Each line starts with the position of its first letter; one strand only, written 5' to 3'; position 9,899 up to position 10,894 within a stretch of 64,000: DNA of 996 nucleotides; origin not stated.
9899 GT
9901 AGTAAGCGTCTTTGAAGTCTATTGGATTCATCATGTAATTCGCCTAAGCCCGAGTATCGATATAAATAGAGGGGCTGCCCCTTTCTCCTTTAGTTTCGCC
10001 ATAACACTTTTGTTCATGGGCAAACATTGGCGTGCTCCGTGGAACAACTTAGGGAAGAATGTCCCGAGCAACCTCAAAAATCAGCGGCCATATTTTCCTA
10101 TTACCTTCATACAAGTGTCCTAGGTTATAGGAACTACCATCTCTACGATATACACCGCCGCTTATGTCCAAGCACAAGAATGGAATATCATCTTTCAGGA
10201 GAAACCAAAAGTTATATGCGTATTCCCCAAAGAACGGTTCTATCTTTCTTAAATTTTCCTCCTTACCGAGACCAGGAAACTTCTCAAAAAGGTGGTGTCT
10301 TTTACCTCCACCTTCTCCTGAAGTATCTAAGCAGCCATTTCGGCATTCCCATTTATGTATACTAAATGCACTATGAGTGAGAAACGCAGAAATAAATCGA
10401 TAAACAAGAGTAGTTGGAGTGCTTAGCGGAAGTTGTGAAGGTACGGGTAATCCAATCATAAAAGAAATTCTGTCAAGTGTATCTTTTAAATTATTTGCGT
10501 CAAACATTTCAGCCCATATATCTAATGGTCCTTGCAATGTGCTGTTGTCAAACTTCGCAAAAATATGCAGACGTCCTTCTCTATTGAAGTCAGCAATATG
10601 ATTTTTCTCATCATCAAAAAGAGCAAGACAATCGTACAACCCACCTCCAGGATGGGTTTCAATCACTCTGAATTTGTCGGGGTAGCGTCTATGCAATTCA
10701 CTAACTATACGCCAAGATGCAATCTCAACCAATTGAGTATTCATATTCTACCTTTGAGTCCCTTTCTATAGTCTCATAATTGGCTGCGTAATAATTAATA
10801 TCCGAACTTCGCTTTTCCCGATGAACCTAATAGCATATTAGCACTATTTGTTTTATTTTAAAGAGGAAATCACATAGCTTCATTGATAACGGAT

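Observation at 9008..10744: Candidate undescribed two-gene nuclease module (defence-like) in the AT-rich islet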

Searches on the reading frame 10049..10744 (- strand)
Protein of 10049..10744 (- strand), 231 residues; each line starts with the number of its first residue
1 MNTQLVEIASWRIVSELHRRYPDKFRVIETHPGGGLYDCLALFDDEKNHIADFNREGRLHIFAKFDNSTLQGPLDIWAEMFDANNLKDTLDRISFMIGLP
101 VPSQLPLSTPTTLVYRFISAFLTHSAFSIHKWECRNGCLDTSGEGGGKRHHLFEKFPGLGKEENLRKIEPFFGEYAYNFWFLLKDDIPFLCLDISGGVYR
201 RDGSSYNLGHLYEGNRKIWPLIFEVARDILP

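Call 3: search_protein_families(library=pfam, proteins=[window:10049-10744:-], max_evalue=1)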
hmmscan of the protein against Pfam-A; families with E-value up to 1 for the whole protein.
window:10049-10744:- (231 aa): 1 family
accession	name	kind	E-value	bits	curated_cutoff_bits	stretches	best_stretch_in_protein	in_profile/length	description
PF22553.1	TY-Chap2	-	6.2e-51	173.8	27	1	9-231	2-223/223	T3SS (YopN, CesT) and YbjN peptide-binding chaperone 2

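Call 4: search_protein_families(library=padloc, proteins=[window:10049-10744:-], max_evalue=1)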
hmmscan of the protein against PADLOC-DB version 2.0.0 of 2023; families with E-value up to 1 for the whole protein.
window:10049-10744:- (231 aa): 0 families

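Call 5: search_protein_families(library=ncbifam, proteins=[window:10049-10744:-], max_evalue=1)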
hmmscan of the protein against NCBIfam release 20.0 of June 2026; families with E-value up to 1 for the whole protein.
window:10049-10744:- (231 aa): 0 families

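Call 9: search_protein_families(library=phrogs, proteins=[window:10049-10744:-], max_evalue=1)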
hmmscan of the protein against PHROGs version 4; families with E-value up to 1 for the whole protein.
window:10049-10744:- (231 aa): 0 families

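Call 11: find_homologous_proteins(query=window:10049-10744:-)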
Query window:10049-10744:- (231 aa): 107 proteins with E <= 0.001 among 247 candidates.
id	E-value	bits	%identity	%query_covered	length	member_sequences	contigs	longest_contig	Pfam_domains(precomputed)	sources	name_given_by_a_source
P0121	1.2e-159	548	100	100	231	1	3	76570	PF22553.3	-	-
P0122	1.0e-127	443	81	100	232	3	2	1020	PF22553.3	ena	-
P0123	2.0e-124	432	80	100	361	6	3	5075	PF22553.3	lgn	-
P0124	1.5e-86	308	62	100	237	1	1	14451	PF22553.3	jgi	jgi:hypothetical protein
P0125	8.7e-84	299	58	100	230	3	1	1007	PF22553.3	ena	-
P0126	6.3e-83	296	60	100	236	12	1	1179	PF22553.3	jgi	jgi:hypothetical protein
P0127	2.5e-79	284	56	99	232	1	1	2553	PF22553.3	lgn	-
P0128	2.6e-79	284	54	100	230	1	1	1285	PF22553.3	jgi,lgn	jgi:hypothetical protein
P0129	3.7e-79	284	56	99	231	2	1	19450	PF22553.3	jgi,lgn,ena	-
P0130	5.0e-79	283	60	100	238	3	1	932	PF22553.3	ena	-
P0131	5.3e-79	283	54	100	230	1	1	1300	PF22553.3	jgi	jgi:hypothetical protein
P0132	5.5e-79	283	58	97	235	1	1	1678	PF22553.3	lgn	-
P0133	4.2e-78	280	56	100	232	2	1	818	PF22553.3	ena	-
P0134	1.0e-77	279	53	100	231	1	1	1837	PF22553.3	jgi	jgi:hypothetical protein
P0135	7.2e-77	276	51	100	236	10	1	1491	PF22553.3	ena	-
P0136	3.5e-76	274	55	100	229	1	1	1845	PF22553.3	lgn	-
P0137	4.5e-76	274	52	100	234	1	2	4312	PF22553.3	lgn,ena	-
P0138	4.0e-75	271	54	100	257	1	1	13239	PF22553.3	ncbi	-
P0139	5.5e-75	270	55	100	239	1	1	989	PF22553.3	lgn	-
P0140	2.6e-74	268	52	100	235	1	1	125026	PF22553.3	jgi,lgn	jgi:hypothetical protein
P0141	4.0e-74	267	54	100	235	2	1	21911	PF22553.3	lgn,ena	-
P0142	5.1e-74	267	57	96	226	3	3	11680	PF22553.3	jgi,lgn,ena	-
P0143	2.2e-73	265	53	100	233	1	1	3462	PF22553.3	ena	-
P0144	2.8e-73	265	53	100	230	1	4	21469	PF22553.3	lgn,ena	-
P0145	2.8e-73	265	57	100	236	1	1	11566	PF22553.3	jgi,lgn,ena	-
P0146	3.6e-73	264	55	99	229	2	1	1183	PF22553.3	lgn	-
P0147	2.0e-72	262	53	100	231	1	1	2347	PF22553.3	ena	-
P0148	4.8e-72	261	51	100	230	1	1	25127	PF22553.3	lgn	-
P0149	8.0e-72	260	53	100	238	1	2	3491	PF22553.3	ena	-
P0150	1.3e-69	253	51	99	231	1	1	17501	PF22553.3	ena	-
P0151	3.7e-69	251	50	100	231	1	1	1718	PF22553.3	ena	-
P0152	1.9e-68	249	52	100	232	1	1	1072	PF22553.3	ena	-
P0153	7.7e-68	247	47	100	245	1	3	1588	PF22553.3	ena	-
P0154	9.3e-68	246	52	99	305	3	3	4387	PF22553.3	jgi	jgi:hypothetical protein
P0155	7.5e-67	244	48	100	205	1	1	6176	PF22553.3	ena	-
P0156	8.9e-67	243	51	100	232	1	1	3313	PF22553.3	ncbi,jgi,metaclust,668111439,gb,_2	metaclust:\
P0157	3.6e-66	241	50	100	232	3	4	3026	PF22553.3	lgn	-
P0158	5.7e-66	241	50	100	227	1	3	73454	PF22553.3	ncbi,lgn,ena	-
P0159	9.8e-66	240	49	100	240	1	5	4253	PF22553.3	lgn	-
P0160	1.5e-65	239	53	100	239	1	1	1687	PF22553.3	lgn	-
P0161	2.4e-65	239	49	100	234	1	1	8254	PF22553.3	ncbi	-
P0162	5.5e-65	237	52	99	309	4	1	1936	PF22553.3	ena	-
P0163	1.2e-64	236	50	100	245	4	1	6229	PF22553.3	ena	-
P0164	5.6e-64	234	49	98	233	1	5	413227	PF22553.3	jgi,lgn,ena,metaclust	metaclust:\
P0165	6.5e-64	234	51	100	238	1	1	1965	PF22553.3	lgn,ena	-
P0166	7.9e-64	234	50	100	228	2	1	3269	PF22553.3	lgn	-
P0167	8.3e-64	234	47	98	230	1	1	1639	PF22553.3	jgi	jgi:hypothetical protein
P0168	1.3e-63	233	50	100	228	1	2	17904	PF22553.3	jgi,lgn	jgi:hypothetical protein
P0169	1.3e-63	233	51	100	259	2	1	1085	PF22553.3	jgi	jgi:hypothetical protein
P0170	2.0e-63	232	45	100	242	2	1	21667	PF22553.3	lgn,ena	-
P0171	2.3e-63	232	49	98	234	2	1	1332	PF22553.3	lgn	-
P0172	2.9e-63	232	50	100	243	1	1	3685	PF22553.3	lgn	-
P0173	3.6e-63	231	48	98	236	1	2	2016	PF22553.3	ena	-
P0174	1.7e-62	229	48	100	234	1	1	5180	PF22553.3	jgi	-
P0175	2.7e-62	229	51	100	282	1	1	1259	PF22553.3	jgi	jgi:hypothetical protein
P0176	4.5e-62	228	49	100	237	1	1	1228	PF22553.3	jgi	-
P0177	4.7e-62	228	47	100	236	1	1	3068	PF22553.3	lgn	-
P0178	8.4e-62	227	47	100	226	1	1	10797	PF22553.3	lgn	-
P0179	1.3e-61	226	47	100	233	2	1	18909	PF22553.3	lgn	-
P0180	1.5e-61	226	48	100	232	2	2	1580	PF22553.3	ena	-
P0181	1.9e-61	226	45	100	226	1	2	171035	PF22553.3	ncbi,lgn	-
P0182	2.3e-61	226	52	98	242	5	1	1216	PF22553.3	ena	-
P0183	2.4e-61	225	49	100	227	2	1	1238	PF22553.3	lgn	-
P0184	4.5e-61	225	49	100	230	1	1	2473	PF22553.3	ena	-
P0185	4.6e-61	225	49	100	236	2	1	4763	PF22553.3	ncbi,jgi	jgi:hypothetical protein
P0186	1.0e-60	223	49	100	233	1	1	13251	PF22553.3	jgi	-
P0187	1.2e-60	223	47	98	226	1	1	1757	PF22553.3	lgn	-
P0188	1.6e-60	223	45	100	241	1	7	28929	PF22553.3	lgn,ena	-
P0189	2.8e-60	222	47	98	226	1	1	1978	PF22553.3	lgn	-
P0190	5.5e-60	221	47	98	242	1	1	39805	PF22553.3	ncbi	-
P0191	5.8e-60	221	45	100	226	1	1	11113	PF22553.3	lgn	-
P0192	5.8e-60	221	45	100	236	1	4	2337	PF22553.3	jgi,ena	-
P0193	9.4e-60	220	49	100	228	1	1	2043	PF22553.3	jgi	jgi:hypothetical protein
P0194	1.1e-59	220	46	100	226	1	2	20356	PF22553.3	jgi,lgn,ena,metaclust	metaclust:\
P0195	5.4e-58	215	44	100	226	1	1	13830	PF22553.3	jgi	jgi:hypothetical protein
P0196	4.8e-56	208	45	100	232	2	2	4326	PF22553.3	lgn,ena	-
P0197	5.8e-56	208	44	100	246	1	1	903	PF22553.3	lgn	-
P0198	2.0e-55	206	45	99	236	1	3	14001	PF22553.3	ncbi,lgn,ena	-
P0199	2.8e-52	196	43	97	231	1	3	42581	PF22553.3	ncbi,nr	ncbi:hypothetical protein N9Z47_01005 [bacterium]|nr:hypothetical protein [Mariniblastus sp.] MDA788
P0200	4.8e-52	195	45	100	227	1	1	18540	PF22553.3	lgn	-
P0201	3.0e-51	192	43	96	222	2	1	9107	PF22553.3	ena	-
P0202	7.9e-51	191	44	100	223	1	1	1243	PF22553.3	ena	-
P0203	1.2e-50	190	44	100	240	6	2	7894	PF22553.3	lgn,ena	-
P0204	5.9e-50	188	43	99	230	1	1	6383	PF22553.3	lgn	-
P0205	3.1e-48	183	43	100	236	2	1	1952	PF22553.3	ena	-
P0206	1.1e-47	181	43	100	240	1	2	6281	PF22553.3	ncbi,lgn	-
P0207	5.0e-47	179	52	68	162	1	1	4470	PF22553.3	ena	-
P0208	9.6e-47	178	41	94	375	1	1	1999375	PF22553.3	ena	-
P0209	2.4e-45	173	43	100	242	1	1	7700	PF22553.3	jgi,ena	-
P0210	4.5e-45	172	55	63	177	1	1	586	PF22553.3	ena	-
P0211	5.8e-44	169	42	96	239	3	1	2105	PF22553.3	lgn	-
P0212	1.1e-42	164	41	96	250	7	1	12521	PF22553.3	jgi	jgi:hypothetical protein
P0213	1.1e-41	161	41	93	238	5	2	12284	PF22553.3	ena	-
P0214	4.2e-41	159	56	61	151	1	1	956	PF22553.3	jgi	jgi:hypothetical protein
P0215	4.7e-39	152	39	95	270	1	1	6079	PF22553.3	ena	-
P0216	2.1e-37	147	39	96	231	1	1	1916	PF22553.3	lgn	-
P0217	2.6e-37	147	55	59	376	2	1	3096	PF22553.3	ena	-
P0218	2.7e-37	147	37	99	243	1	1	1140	PF22553.3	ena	-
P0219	1.1e-36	145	40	93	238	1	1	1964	PF22553.3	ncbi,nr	ncbi:MAG: hypothetical protein EOP06_11855 [Proteobacteria bacterium]|nr:MAG: hypothetical protein E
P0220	1.1e-35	141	40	86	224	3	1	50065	PF22553.3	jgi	jgi:hypothetical protein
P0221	3.5e-35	140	36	95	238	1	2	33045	PF22553.3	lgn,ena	-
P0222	3.6e-35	140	40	81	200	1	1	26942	PF22553.3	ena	-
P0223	8.3e-34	135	63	42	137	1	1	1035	PF22553.3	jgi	jgi:hypothetical protein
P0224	9.8e-27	112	35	95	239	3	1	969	PF22553.3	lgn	-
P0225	3.4e-25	107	52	48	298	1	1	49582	PF22553.3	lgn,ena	-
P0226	1.7e-13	69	33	77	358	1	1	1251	PF22553.3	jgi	jgi:hypothetical protein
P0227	5.3e-5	41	33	41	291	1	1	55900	PF22553.3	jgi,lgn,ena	-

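Call 23: find_related_loci(query=A3, collection=metagenome_contigs, flank=10000)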
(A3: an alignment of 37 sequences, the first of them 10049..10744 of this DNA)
Query A3 (231 aa) in metagenome_contigs; peptide patterns used: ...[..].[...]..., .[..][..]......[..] (x = any residue, [..] = any of these).
288 stretches matched a pattern; 191 encode a relative of the query (tblastn E <= 1e-3); the best 80 are kept; 80 distinct loci.
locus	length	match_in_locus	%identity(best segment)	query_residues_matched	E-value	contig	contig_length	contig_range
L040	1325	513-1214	61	2-231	5e-89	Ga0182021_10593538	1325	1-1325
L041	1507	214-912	57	2-231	9e-85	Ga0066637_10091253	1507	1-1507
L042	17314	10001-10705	54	1-231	1e-78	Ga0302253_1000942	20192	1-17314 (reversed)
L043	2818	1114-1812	57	2-231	6e-78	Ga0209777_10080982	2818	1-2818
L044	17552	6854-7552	47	1-231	4e-72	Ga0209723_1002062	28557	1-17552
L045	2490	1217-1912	51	1-231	1e-73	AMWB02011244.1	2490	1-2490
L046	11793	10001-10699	47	1-231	9e-72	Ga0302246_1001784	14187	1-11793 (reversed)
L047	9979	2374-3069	48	1-231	2e-69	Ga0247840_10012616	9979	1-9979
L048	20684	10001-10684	49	1-226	4e-68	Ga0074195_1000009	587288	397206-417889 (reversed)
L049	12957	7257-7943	44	1-231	6e-67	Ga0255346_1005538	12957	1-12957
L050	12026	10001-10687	44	1-231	1e-66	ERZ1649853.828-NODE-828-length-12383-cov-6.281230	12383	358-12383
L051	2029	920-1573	52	1-226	3e-68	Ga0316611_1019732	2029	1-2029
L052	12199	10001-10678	46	1-231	5e-65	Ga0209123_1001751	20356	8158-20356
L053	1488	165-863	45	1-231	2e-68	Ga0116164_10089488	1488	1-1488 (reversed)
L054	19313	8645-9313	47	1-231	2e-64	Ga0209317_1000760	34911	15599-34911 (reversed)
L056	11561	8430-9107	45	1-231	1e-62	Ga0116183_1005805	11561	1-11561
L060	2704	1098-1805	43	1-231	5e-60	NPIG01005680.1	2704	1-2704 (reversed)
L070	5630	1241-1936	39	2-231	5e-48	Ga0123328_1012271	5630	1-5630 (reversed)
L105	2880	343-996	35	1-216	2e-33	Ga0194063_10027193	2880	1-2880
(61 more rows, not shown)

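Call 32: search_protein_families(library=pfam, alignment_id=A4, max_evalue=0.001)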
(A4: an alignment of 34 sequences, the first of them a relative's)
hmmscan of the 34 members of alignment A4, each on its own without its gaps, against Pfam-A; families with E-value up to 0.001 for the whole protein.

A. member 1, L041:917-1354:+ (146 aa): 0 families

B. families by the number of members that match (of 34 scanned): 12 families
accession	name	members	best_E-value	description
PF13476.12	AAA_23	4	2.9e-07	AAA domain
PF03372.29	Exo_endo_phos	2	6e-12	Endonuclease/Exonuclease/phosphatase family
PF08378.17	NERD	2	2.6e-11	Nuclease-related domain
PF02463.25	SMC_N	2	6.5e-08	RecF/RecN/SMC N terminal domain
PF13304.12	AAA_21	2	6e-07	AAA domain, putative AbiEii toxin, Type IV TA system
PF13175.12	AAA_15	1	2.5e-45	AAA ATPase domain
PF03235.19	GmrSD_N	1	1.4e-31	GmrSD restriction endonuclease, N-terminal domain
PF03167.25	UDG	1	1.3e-22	Uracil DNA glycosylase superfamily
PF09369.15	MZB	1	1.4e-09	MrfA Zn-binding domain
PF20469.4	OLD-like_TOPRIM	1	2.9e-08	Overcoming lysogenization defect protein-like, TOPRIM domain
PF14529.12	Exo_endo_phos_2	1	0.0003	Endonuclease-reverse transcriptase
PF19888.4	DUF6361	1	0.00081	Family of unknown function (DUF6361)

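Call 33: search_protein_families(library=pfam, alignment_id=A5, max_evalue=0.001)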
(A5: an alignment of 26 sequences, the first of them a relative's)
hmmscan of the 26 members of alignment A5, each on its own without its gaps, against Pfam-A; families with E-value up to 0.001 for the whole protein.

A. member 1, L042:6647-9970:+ (1108 aa): 2 families
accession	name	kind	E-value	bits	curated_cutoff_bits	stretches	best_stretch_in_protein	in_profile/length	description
PF18731.6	HEPN_Swt1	-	1.2e-35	122.7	27.5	1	11-122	1-114/115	Swt1-like HEPN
PF04465.17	DUF499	-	5.3e-28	97.8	23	1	298-809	37-554/1024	Protein of unknown function (DUF499)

B. families by the number of members that match (of 26 scanned): 18 families
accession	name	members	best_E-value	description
PF22558.3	REase-ARP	7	3.8e-38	Restriction Endonuclease associating with ARP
PF20796.3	PDDEXK_13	7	2.3e-17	PD-(D/E)XK nuclease superfamily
PF03747.19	ADP_ribosyl_GH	1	1.3e-60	ADP-ribosylglycohydrolase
PF09903.14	DUF2130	1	9.7e-46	Uncharacterized protein conserved in bacteria (DUF2130)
PF03235.19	GmrSD_N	1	1.2e-36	GmrSD restriction endonuclease, N-terminal domain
PF18731.6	HEPN_Swt1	1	1.2e-35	Swt1-like HEPN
PF04465.17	DUF499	1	5.3e-28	Protein of unknown function (DUF499)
PF07510.16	GmrSD_C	1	6.1e-26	GmrSD restriction endonucleases, C-terminal domain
PF00271.37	Helicase_C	1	1.2e-18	Helicase conserved C-terminal domain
PF02732.21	ERCC4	1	4.5e-15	ERCC4 domain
PF04851.21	ResIII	1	4.2e-14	Type III restriction enzyme, res subunit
PF00176.29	SNF2-rel_dom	1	4.2e-13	SNF2-related domain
PF04411.18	PDDEXK_7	1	1e-10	PD-(D/E)XK nuclease superfamily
PF01939.22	NucS_C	1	1.1e-09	Endonuclease NucS C-terminal domain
PF00270.35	DEAD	1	1.1e-06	DEAD/DEAH box helicase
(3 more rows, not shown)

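Call 47: predict_structure(alignment_id=A3)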
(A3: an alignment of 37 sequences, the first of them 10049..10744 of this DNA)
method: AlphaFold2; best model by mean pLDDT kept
length: 231 residues; sequences in the alignment: 37
mean_pLDDT: 91.8   pTM: 0.91
mean pLDDT of the five models: 91.8, 91.7, 91.5, 91.2, 90.8
residues with pLDDT >= 90: 176; 70-90: 45; 50-70: 10; < 50: 0
segments of 3 or more residues with pLDDT < 50: none
pLDDT, mean of each block of 10 residues (from residue 1): 85 96 95 72 94 89 93 86 85 95 96 98 93 93 80 95 89 95 97 98 97 95 95 81
secondary structure, 60 per line:
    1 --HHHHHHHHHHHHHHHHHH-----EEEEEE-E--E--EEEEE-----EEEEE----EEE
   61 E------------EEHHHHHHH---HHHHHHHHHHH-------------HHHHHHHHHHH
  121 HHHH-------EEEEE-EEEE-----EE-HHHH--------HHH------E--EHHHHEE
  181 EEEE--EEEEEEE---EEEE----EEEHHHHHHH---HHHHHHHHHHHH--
elements in order: H3-20 E26-31 E39-43 E49-53 E58-61 H76-82 H86-96 H110-124 E132-136 E138-141 H150-153 H175-178 E179-184 E187-193 E197-200 E205-207 H208-214 H218-229

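Call 51: fold_search(model_id=the predicted structure, library=pdb)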
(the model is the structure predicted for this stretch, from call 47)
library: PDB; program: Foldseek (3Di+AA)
matches with E <= 10: 569; with E <= 0.001: 0
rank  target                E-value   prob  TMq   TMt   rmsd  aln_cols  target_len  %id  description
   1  4j8f                  4.4e-01  0.04  0.10  0.06  20.8       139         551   15  Crystal structure of a fusion protein containing the NBD of Hsp70 and the middle domain of Hip (released 2013-07-03)
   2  6nhk_B                5.0e-01  0.06  0.13  0.09  19.3       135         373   10  Mortalin nucleotide binding domain in the ADP-bound state (released 2019-04-17)
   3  4kbo                  5.6e-01  0.03  0.12  0.08  20.2       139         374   11  Crystal structure of the human Mortalin (GRP75) ATPase domain in the apo form (released 2014-04-02)
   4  5vcj_A                5.9e-01  0.09  0.21  0.19  12.3       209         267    7  Structure of alpha-galactosylphytosphingosine bound by CD1d and in complex with the Va14Vb8.2 TCR (released 2018-04-04)
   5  6p2u                  5.9e-01  0.04  0.12  0.08  19.3       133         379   10  Structure of Mortalin-NBD with N6-propargyladenosine-5'-diphosphate (released 2019-06-19)
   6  3iuc_A                7.0e-01  0.03  0.12  0.08  20.4       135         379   11  Crystal structure of the human 70kDa heat shock protein 5 (BiP/GRP78) ATPase domain in complex with ADP (released 2009-09-22)
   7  7fgm_A                7.0e-01  0.03  0.11  0.08  20.0       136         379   15  The complex crystals structure of the FAF1 UBL1_L-Hsp70 NBD with ADP and phosphate (released 2022-07-27)
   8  7b7z_B                7.4e-01  0.04  0.11  0.06  19.6       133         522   15  DeAMPylation complex of monomeric FICD and AMPylated BiP (state 1) (released 2021-07-07)
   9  7llj_E                7.9e-01  0.08  0.20  0.19  12.3       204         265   13  Inhibitory immune receptor protein complex (released 2021-11-17)
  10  7ssh_U                7.9e-01  0.08  0.23  0.19  12.0       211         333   11  Single chain trimer HLA-A*02:01 (Y108A) with HPV.16 E7 peptide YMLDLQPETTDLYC (released 2022-11-23)
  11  6dfo_A                7.9e-01  0.05  0.14  0.09  19.6       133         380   14  Crystal structure of human GRP78 in complex with 8-bromoadenosine (released 2019-05-15)
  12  6edw_A                7.9e-01  0.05  0.14  0.06  17.1       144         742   17  Crystal structure of Mycobacterium tuberculosis ICL2 in the apo form (released 2019-08-14)
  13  6edw_B                7.9e-01  0.04  0.15  0.07  16.3       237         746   12  Crystal structure of Mycobacterium tuberculosis ICL2 in the apo form (released 2019-08-14)
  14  3l4i_B                7.9e-01  0.03  0.10  0.07  21.0       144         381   12  CRYSTAL STRUCTURE OF THE N-TERMINAL DOMAIN OF HSP70 (CGD2_20) FROM Cryptosporidium PARVUM IN COMPLEX WITH ADP and inor (released 2010-01-19)
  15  3kvg_B                7.9e-01  0.03  0.10  0.07  20.8       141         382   14  Crystal structure of the N-terminal domain of Hsp70 (cgd2_20) from Cryptosporidium parvum in complex with AMPPNP (released 2010-01-19)
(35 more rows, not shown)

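Call 65: find_encoding_contigs(protein=P0124, flank=6000, max_places=4)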
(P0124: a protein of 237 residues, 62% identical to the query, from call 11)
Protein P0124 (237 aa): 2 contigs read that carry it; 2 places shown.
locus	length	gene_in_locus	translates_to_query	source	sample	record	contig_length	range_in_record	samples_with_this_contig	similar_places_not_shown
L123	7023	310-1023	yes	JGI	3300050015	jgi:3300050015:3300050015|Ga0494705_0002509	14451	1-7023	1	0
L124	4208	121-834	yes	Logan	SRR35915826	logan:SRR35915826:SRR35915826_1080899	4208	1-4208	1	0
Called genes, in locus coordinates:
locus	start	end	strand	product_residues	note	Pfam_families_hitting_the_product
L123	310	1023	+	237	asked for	PF22553:TY-Chap2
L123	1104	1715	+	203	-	-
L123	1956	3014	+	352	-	PF04015:DUF362, PF13187:Fer4_9 (weak), PF00037:Fer4, PF12797:Fer4_2 (faint), PF12837:Fer4_6 (faint), PF13237:Fer4_10, PF14697:Fer4_21 (weak), PF12838:Fer4_7 (weak)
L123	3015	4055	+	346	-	PF10094:DUF2332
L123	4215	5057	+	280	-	PF00175:NAD_binding_1, PF10418:DHODB_Fe-S_bind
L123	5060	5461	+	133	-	PF04879:Molybdop_Fe4S4, PF00384:Molybdopterin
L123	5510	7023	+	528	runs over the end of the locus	PF00384:Molybdopterin, PF01568:Molydop_binding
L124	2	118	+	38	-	?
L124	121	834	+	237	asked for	PF22553:TY-Chap2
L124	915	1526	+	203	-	-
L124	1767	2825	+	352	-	PF04015:DUF362, PF13187:Fer4_9 (weak), PF00037:Fer4, PF12797:Fer4_2 (faint), PF12837:Fer4_6 (faint), PF13237:Fer4_10, PF14697:Fer4_21 (weak), PF12838:Fer4_7 (weak)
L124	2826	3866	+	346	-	PF10094:DUF2332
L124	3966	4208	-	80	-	?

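Call 66: find_encoding_contigs(protein=P0123, flank=6000, max_places=4)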
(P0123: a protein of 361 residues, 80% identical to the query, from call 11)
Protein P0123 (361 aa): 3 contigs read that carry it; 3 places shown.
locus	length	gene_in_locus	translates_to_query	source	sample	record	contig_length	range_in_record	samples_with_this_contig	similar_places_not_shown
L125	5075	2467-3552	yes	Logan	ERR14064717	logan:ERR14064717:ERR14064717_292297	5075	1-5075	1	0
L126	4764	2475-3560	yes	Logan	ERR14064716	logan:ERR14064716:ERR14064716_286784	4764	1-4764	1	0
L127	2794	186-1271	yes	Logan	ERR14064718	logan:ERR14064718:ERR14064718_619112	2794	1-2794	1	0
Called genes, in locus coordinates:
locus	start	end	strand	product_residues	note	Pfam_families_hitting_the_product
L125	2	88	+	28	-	?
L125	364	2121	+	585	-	PF10592:AIPR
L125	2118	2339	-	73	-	-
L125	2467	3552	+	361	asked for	PF22553:TY-Chap2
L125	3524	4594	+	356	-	-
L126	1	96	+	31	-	?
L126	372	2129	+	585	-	PF10592:AIPR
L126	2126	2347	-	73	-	-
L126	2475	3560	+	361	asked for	PF22553:TY-Chap2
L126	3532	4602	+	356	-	-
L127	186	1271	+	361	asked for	PF22553:TY-Chap2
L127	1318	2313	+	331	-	-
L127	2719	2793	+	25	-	?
